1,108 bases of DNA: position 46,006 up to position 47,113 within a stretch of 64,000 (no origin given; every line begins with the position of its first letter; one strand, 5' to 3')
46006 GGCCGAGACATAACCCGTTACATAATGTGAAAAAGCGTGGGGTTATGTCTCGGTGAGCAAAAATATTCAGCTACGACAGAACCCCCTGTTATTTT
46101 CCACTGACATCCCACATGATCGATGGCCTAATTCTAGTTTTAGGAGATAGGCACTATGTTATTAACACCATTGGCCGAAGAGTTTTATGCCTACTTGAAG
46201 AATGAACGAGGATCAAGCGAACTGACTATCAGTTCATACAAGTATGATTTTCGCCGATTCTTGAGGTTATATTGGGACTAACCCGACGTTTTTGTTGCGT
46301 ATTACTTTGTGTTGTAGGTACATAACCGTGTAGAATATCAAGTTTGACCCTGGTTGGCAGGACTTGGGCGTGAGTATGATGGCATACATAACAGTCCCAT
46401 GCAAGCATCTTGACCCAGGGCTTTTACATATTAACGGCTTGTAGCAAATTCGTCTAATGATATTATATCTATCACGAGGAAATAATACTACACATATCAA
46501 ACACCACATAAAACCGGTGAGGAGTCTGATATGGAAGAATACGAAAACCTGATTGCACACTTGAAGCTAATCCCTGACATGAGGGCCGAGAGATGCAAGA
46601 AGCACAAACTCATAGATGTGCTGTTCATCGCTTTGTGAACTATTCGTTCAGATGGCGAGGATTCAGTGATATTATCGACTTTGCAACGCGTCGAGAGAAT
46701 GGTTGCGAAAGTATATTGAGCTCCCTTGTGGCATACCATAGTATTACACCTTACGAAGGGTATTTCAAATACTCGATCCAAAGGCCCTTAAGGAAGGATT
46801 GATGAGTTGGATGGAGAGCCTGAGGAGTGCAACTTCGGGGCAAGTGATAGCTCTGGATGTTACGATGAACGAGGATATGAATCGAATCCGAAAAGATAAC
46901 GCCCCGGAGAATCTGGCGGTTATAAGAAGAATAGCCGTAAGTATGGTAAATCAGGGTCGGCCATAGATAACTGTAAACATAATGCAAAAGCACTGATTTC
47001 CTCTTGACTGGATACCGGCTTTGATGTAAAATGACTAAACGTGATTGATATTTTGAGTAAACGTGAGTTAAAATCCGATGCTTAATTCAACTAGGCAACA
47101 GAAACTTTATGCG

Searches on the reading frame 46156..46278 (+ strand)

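Call 80: search_protein_families(library=pfam, proteins=[window:46156-46278:+], max_evalue=0.1)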
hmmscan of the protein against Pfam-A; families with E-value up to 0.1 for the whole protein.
seq(41 aa): 1 family
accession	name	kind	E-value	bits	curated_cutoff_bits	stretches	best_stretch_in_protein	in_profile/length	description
PF02899.23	Phage_int_SAM_1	-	4.6e-06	27.3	22.3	1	8-37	2-31/83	Phage integrase, N-terminal SAM-like domain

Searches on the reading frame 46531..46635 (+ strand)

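Call 80: search_protein_families(library=pfam, proteins=[window:46531-46635:+], max_evalue=0.1)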
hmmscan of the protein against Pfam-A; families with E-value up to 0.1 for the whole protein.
seq(35 aa): 1 family
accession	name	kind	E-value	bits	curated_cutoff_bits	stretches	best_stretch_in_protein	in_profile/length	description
PF13808.11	DDE_Tnp_1_assoc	-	6.9e-06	26.5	32.3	1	9-35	2-28/88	DDE_Tnp_1-associated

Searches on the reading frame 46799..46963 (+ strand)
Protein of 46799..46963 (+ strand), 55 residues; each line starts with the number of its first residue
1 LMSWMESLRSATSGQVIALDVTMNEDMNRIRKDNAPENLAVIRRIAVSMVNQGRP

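Call 80: search_protein_families(library=pfam, proteins=[window:46799-46963:+], max_evalue=0.1)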
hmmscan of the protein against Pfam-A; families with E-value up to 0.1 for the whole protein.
seq(55 aa): 1 family
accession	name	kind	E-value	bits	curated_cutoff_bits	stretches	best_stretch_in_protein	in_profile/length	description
PF13392.12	HNH_3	-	0.083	13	24.8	0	28-42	25-39/46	HNH endonuclease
